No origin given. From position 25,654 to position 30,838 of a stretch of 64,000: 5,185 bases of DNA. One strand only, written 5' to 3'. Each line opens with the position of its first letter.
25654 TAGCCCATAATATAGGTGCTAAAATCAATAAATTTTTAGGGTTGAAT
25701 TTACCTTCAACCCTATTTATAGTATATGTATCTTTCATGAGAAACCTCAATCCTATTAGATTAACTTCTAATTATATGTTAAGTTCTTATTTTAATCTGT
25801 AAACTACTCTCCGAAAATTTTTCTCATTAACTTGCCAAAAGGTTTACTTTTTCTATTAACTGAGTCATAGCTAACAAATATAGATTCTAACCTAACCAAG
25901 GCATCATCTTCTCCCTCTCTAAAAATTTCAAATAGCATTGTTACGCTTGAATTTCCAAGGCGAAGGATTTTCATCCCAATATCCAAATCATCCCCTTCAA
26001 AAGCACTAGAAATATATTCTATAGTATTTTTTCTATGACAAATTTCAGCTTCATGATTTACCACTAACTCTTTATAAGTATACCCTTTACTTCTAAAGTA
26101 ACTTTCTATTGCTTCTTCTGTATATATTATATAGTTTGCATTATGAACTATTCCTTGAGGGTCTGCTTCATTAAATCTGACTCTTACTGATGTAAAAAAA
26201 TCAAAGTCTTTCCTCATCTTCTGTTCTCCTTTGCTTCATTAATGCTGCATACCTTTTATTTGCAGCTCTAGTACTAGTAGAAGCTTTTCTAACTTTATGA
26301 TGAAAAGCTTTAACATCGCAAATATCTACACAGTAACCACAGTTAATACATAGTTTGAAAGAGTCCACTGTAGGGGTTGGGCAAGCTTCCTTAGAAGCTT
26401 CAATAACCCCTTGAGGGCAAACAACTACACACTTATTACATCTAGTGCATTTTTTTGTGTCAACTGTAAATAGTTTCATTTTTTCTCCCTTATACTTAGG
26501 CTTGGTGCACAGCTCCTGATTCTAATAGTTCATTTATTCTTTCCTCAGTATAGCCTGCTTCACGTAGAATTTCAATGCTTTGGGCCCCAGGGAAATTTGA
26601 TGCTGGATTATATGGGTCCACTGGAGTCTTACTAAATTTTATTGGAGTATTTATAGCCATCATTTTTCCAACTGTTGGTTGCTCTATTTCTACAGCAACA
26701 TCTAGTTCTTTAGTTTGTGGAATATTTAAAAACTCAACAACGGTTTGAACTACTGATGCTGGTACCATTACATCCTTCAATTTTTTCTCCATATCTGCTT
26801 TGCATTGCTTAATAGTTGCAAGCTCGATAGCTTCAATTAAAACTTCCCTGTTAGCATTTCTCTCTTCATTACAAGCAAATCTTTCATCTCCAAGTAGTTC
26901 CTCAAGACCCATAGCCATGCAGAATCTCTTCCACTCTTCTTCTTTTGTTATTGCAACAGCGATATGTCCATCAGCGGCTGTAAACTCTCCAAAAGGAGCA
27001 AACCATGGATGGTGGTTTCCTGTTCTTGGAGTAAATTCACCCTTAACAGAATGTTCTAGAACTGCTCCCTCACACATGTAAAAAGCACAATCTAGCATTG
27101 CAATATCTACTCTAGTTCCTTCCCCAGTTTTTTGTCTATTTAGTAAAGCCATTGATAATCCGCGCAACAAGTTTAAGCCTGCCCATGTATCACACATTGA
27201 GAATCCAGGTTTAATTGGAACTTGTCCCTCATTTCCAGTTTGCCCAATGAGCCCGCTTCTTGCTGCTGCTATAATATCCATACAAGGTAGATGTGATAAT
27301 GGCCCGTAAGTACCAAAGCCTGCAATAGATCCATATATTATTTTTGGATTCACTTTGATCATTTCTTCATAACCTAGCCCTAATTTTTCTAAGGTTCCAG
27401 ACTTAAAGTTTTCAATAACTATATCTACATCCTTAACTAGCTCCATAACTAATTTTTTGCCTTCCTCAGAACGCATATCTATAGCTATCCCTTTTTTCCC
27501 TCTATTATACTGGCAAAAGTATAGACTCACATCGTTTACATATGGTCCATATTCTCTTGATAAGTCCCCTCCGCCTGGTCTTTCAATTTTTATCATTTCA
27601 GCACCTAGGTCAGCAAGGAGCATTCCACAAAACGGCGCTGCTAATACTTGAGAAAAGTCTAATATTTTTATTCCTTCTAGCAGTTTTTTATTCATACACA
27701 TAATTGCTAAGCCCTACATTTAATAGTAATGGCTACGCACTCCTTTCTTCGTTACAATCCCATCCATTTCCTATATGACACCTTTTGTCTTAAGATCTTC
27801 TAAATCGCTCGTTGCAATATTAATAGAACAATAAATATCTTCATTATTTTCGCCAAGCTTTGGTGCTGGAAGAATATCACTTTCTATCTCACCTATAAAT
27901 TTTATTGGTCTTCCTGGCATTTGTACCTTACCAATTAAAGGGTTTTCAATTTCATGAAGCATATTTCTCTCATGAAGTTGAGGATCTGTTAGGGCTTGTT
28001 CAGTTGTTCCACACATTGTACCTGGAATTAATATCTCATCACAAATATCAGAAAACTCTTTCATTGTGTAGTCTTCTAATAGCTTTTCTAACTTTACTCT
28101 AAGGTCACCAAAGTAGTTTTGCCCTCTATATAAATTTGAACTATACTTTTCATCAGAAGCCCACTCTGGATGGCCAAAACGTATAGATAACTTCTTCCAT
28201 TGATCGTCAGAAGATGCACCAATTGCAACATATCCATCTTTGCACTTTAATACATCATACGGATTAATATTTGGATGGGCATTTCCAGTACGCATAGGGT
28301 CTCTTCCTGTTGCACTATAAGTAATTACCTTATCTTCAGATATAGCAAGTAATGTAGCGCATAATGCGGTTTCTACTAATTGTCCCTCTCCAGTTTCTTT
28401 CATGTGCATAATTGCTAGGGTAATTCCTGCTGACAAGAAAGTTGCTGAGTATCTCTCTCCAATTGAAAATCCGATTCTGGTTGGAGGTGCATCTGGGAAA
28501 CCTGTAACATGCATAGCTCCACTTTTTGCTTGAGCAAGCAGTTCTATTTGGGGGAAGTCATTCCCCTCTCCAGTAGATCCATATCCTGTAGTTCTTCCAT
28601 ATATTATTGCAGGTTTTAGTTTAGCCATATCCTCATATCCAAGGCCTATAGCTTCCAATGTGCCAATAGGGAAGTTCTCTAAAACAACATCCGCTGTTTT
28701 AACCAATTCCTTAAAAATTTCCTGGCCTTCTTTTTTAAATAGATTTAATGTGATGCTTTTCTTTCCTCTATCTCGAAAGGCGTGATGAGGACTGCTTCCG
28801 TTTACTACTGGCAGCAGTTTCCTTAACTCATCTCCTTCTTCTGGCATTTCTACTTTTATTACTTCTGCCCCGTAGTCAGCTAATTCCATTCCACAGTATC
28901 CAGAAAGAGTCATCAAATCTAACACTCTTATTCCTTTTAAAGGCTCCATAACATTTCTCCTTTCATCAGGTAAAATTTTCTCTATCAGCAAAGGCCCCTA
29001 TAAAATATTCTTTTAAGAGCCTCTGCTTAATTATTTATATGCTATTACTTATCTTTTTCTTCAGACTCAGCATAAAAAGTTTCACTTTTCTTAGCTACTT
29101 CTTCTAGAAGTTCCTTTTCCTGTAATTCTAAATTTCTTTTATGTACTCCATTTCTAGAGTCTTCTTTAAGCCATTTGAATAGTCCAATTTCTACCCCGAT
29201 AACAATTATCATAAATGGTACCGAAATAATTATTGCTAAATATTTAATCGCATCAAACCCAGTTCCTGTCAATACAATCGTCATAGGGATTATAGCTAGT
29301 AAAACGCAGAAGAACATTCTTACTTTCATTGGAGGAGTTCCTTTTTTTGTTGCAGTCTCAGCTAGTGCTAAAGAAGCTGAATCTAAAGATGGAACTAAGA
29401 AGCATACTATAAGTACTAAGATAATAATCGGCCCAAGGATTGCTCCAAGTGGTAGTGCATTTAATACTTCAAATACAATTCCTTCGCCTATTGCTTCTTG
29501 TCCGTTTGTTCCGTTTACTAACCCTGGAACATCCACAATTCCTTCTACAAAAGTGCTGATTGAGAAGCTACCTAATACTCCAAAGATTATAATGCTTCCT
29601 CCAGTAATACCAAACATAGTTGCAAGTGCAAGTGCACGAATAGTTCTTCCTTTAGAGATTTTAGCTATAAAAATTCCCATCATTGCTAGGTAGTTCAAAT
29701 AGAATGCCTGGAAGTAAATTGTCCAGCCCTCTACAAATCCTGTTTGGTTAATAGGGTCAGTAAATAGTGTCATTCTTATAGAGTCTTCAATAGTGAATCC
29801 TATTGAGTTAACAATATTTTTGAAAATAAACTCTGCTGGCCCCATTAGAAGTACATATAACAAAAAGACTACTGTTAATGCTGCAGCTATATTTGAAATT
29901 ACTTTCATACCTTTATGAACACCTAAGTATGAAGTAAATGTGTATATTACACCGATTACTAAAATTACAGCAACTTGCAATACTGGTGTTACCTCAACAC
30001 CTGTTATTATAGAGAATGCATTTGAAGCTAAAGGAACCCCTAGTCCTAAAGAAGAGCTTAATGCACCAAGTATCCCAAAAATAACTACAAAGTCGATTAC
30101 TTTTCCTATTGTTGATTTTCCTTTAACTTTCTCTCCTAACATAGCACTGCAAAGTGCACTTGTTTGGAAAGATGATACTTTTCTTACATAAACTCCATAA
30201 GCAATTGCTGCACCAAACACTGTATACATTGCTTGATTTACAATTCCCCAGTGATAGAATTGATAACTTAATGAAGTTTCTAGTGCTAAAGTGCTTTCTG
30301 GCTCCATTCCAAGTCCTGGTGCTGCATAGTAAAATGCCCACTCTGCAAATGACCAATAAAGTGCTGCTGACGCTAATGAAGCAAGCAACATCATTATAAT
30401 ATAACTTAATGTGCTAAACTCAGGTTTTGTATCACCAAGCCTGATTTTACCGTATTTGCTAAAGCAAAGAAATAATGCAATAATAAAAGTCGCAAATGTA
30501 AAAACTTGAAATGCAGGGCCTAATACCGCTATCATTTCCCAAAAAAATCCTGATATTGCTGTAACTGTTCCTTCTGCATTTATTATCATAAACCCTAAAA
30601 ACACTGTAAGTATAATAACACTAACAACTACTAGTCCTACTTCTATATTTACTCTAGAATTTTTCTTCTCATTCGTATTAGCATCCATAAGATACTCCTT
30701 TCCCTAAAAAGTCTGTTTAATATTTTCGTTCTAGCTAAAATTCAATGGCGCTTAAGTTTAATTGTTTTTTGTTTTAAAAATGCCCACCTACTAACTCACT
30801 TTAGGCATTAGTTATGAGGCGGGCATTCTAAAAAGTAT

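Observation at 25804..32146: CaiA-like flavoenzyme / BCCT / twin CaiB CoA-transferases / ferredoxin / thioesterase cluster: candidate gamma-butyrobetaine-to-trimethylamine (bbu/gbu-type) pathway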

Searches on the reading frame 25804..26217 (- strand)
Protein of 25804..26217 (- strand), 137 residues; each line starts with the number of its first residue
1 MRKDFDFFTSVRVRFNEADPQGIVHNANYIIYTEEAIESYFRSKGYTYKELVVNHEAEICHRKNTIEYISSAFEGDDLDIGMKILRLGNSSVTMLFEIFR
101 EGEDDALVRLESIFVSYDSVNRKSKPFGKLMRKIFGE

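Call 3: search_protein_families(library=pfam, proteins=[window:25804-26217:-])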
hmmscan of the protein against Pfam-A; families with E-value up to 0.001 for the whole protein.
window:25804-26217:- (137 aa): 3 families
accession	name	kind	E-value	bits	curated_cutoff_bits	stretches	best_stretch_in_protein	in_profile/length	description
PF13279.12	4HBT_2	-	2.1e-14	54.5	25.5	1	13-128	1-115/122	Thioesterase-like superfamily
PF03061.28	4HBT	-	7e-10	39.5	20.6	1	21-104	1-76/79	Thioesterase superfamily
PF20791.3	Acyl-ACP_TE_C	-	0.00085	19.9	21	0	7-94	8-80/101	Acyl-ACP thioesterase C-terminal domain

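Call 4: search_protein_families(library=ncbifam, proteins=[window:25804-26217:-])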
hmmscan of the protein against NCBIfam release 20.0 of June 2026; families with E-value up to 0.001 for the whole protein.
window:25804-26217:- (137 aa): 4 families
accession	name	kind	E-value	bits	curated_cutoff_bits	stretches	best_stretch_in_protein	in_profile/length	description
TIGR00051.1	TIGR00051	subfamily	1e-19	71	68.7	1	11-106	2-96/117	YbgC/FadM family acyl-CoA thioesterase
TIGR02799.1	thio_ybgC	equivalog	8.9e-12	45.4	141.35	1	9-108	3-102/126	tol-pal system-associated acyl-CoA thioesterase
NF008065.0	PRK10800.1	equivalog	2.1e-11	44.1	185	1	7-126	6-123/134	tol-pal system-associated acyl-CoA thioesterase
NF047424.1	MenI_Staph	exception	8.1e-06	25.8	225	1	9-103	6-99/148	1,4-dihydroxy-2-naphthoyl-CoA hydrolase MenI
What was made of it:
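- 25804..26217 (-): bbuF orthologue: YbgC/FadM-type hot-dog acyl-CoA thioesterase (137 aa). TIGR00051 scores 71 bits, above its cut-off of 68.7 (call 4).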

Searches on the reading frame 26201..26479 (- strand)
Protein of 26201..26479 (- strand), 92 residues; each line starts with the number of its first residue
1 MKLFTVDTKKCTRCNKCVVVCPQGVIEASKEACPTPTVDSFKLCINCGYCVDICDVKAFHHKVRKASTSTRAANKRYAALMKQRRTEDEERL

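Call 3: search_protein_families(library=pfam, proteins=[window:26201-26479:-])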
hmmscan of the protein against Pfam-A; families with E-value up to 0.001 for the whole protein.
window:26201-26479:- (92 aa): 13 families
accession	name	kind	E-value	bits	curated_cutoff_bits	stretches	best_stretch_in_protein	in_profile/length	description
PF00037.32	Fer4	-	4.6e-11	42.5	21.1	2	5-27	2-24/24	4Fe-4S binding domain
PF12838.12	Fer4_7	-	2e-10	41.4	27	2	10-58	1-52/52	4Fe-4S dicluster domain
PF12837.12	Fer4_6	-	5.8e-09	35.9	25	1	4-26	2-24/24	4Fe-4S binding domain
PF13484.11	Fer4_16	-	3.2e-08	34.6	30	1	44-76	2-33/66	4Fe-4S double cluster binding domain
PF13237.11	Fer4_10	-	5.7e-08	33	25.5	1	6-54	4-52/53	4Fe-4S dicluster domain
PF13187.11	Fer4_9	-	6e-08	33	27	1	10-57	1-50/52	4Fe-4S dicluster domain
PF13534.11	Fer4_17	-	8.2e-08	33.1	22.2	1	44-84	2-41/61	4Fe-4S dicluster domain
PF12797.12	Fer4_2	-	1.1e-07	31.8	24.5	1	5-22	4-21/22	4Fe-4S binding domain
PF13183.11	Fer4_8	-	2.5e-06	28.4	27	0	42-80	3-36/68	4Fe-4S dicluster domain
PF14697.11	Fer4_21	-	2e-05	25.1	35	0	3-26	33-57/59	4Fe-4S dicluster domain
PF12798.12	Fer4_3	-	5.7e-05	24.1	27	0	11-24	1-14/15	4Fe-4S binding domain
PF12800.12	Fer4_4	-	0.00019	21.9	24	0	9-24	2-17/17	4Fe-4S binding domain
PF25160.1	LdpA_Fe-S-bd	-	0.00053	20.1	27.6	0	5-29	22-46/49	LdpA Fe-S cluster-binding domain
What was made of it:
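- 26201..26479 (-): bbuD orthologue: 92-aa 2x[4Fe-4S] ferredoxin. Fer4 families (call 3).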

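Call 4: search_protein_families(library=ncbifam, proteins=[window:26201-26479:-])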
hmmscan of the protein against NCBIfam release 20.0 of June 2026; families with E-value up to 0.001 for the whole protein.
window:26201-26479:- (92 aa): 39 families (the best 25 are shown)
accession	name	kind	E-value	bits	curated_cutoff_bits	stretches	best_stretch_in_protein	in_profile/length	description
NF045874.1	Vhu_polyferre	exception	1.2e-09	37.4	600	1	2-68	189-252/381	F420-non-reducing hydrogenase associated-polyferredoxin VhuB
NF007013.0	PRK09477.1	equivalog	6.7e-09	35.2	234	1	4-68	219-283/286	quinol dehydrogenase ferredoxin subunit NapH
TIGR00402.1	napF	equivalog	3.1e-08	33.7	102.2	1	9-67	35-92/149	ferredoxin-type protein NapF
TIGR02179.1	PorD_KorD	subfamily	3.1e-08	33.6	60.05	1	6-60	22-73/78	2-oxoacid:acceptor oxidoreductase, delta subunit, pyruvate/2-ketoisovalerate family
NF043039.1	HgcAB_like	equivalog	7.8e-08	32.3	285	1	4-59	295-349/350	HgcAB-like fusion protein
NF040864.1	HgcB_ferredoxin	equivalog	8.3e-08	32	99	1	5-61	10-63/93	mercury methylation ferredoxin HgcB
TIGR02700.1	flavo_MJ0208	hypoth_equivalog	4.3e-07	29.4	251.35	1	4-62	143-197/234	dihydromethanopterin reductase (acceptor)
NF004541.0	PRK05888.2-2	equivalog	4.5e-07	29.8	217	1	8-61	60-113/168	NADH-quinone oxidoreductase subunit NuoI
TIGR02163.1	napH_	subfamily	4.8e-07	29.6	213.05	1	3-61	195-253/255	NapH/MauN family ferredoxin-type protein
NF040684.1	PorD_Arch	equivalog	7.6e-07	29.1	120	1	6-61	29-81/85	pyruvate synthase subunit PorD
NF004543.0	PRK05888.2-5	equivalog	2.2e-06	27.3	243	1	4-64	54-120/217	NADH-quinone oxidoreductase subunit NuoI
NF045790.1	OxalOxreddelta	equivalog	2.7e-06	26.8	230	1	6-60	257-307/316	oxalate oxidoreductase subunit delta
NF043069.1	T4HPD_activ_SAM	equivalog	3.7e-06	26.5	425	1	6-61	48-99/299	trans-4-hydroxy-L-proline dehydratase activase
NF006221.0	PRK08348.1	subfamily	3.9e-06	26.6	124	1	6-62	41-95/136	NADH-plastoquinone oxidoreductase subunit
TIGR01971.1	NuoI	subfamily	5.5e-06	26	113.05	0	2-30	74-102/121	NADH-quinone oxidoreductase, chain I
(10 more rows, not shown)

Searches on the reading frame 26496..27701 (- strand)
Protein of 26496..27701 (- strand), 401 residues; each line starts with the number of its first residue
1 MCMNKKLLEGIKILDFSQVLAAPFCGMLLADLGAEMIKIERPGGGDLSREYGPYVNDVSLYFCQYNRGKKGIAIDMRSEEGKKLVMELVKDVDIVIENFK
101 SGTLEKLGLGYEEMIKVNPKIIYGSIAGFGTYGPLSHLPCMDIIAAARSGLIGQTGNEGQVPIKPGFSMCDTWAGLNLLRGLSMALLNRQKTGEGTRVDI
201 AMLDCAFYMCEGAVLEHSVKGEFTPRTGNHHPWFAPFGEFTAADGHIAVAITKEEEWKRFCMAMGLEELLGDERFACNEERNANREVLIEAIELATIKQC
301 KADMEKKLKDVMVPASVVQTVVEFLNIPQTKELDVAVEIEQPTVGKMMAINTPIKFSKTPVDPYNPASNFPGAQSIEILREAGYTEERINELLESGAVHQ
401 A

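Call 3: search_protein_families(library=pfam, proteins=[window:26496-27701:-])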
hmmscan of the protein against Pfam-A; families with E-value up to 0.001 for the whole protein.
window:26496-27701:- (401 aa): 1 family
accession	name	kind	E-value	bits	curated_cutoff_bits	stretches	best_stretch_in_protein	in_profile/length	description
PF02515.22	CoA_transf_3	-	1.5e-111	373.5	23.3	1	8-367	1-359/366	CoA-transferase family III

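Call 4: search_protein_families(library=ncbifam, proteins=[window:26496-27701:-])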
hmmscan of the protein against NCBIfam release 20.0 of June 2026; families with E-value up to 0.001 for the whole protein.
window:26496-27701:- (401 aa): 7 families
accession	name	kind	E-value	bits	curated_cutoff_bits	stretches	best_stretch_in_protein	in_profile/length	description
NF052585.1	SucGlutTfsCaiB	equivalog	1.2e-84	284.2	750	1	4-383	4-389/394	succinate--glutarate CoA-transferase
NF041294.1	Scnl_mescCoAtase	equivalog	9.5e-83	278.4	700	1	8-367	4-369/381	succinyl-CoA:mesaconate CoA-transferase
NF008511.0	PRK11430.1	equivalog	8e-82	275.4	522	1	5-365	7-361/381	CoA:oxalate CoA-transferase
NF003809.0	PRK05398.1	subfamily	2e-74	250.7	442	1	5-398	2-416/416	formyl-CoA transferase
TIGR03253.1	oxalate_frc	equivalog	2.6e-71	240.6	504.2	2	6-210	2-207/416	formyl-CoA transferase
NF002914.1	PRK03525.1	equivalog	1.1e-47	162.9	413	1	8-399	10-398/400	L-carnitine CoA-transferase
TIGR04253.1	mesacon_CoA_iso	equivalog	1.1e-23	83.9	725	1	7-392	2-394/403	2-methylfumaryl-CoA isomerase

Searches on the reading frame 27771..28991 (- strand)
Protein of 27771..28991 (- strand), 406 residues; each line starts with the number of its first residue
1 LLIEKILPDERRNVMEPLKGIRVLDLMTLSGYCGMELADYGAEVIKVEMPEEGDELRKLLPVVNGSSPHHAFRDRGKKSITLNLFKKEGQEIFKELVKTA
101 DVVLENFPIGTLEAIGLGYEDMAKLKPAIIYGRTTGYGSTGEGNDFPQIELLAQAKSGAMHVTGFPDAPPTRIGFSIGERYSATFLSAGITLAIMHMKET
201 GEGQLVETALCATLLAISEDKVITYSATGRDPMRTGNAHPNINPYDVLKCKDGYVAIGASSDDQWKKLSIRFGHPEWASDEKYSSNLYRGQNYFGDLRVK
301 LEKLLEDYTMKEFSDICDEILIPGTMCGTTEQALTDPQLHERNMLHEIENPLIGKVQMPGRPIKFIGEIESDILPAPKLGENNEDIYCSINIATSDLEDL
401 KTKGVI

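Call 3: search_protein_families(library=pfam, proteins=[window:27771-28991:-])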
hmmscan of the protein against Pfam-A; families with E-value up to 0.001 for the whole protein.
window:27771-28991:- (406 aa): 1 family
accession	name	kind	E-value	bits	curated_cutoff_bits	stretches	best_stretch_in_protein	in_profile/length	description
PF02515.22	CoA_transf_3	-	2.3e-99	333.4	23.3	1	18-383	1-366/366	CoA-transferase family III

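Call 4: search_protein_families(library=ncbifam, proteins=[window:27771-28991:-])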
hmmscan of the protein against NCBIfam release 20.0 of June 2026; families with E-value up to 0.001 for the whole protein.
window:27771-28991:- (406 aa): 7 families
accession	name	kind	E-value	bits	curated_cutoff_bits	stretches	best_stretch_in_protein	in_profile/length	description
NF041294.1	Scnl_mescCoAtase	equivalog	2.1e-75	254.2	700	1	15-386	1-379/381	succinyl-CoA:mesaconate CoA-transferase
NF052585.1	SucGlutTfsCaiB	equivalog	1.4e-71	241.2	750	1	15-391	5-389/394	succinate--glutarate CoA-transferase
NF008511.0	PRK11430.1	equivalog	1.2e-68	232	522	1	15-386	7-375/381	CoA:oxalate CoA-transferase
NF003809.0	PRK05398.1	subfamily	2.2e-59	201.1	442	1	16-406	3-416/416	formyl-CoA transferase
TIGR03253.1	oxalate_frc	equivalog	5e-58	196.8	504.2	1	16-406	2-416/416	formyl-CoA transferase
NF002914.1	PRK03525.1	equivalog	2.9e-29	102.2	413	1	17-406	9-397/400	L-carnitine CoA-transferase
TIGR04253.1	mesacon_CoA_iso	equivalog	1.2e-16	60.7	725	1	18-390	3-383/403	2-methylfumaryl-CoA isomerase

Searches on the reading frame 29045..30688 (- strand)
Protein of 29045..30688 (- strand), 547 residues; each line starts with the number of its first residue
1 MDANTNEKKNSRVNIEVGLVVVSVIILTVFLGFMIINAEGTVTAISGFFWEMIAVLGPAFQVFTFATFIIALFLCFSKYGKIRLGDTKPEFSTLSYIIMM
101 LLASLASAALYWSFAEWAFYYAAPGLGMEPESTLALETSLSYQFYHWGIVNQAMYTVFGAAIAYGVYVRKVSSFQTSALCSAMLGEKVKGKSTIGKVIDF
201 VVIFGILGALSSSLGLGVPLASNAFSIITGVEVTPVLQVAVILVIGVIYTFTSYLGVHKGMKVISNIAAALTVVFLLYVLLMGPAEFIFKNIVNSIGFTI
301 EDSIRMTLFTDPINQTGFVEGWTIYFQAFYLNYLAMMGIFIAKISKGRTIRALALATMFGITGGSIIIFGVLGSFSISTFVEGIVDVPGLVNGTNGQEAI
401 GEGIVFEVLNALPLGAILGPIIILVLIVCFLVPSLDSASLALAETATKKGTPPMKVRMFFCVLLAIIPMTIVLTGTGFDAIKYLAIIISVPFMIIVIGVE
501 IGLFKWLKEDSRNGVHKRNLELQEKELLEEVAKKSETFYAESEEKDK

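Call 3: search_protein_families(library=pfam, proteins=[window:29045-30688:-])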
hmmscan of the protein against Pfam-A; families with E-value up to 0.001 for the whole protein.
window:29045-30688:- (547 aa): 1 family
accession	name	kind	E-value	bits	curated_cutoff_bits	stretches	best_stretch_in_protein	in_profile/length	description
PF02028.23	BCCT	-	7.3e-106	355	27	1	20-510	2-485/485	BCCT, betaine/carnitine/choline family transporter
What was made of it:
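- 29045..30688 (-): bbuE orthologue: BCCT-family transporter (547 aa), presumed gamma-butyrobetaine uptake. Pfam BCCT E=7e-106 (call 3).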

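Call 4: search_protein_families(library=ncbifam, proteins=[window:29045-30688:-])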
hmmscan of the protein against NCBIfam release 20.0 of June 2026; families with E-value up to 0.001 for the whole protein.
window:29045-30688:- (547 aa): 5 families
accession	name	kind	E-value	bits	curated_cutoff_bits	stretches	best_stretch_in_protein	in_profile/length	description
NF007412.0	PRK09950.1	equivalog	4.6e-122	408.3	647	1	10-536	3-524/536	BCCT family transporter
TIGR00842.1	bcct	subfamily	8.8e-103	344.4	407.55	1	60-510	4-452/452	BCCT family transporter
NF002887.1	PRK03356.1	equivalog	9.5e-98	328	541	1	8-505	2-494/497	L-carnitine/gamma-butyrobetaine antiporter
NF047988.1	betaine_BCCT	equivalog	4.8e-85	285.9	650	1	20-508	3-482/483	glycine betaine uptake BCCT transporter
NF007399.1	PRK09928.1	subfamily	1.7e-52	178.3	695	1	6-519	4-511/675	choline BCCT transporter BetT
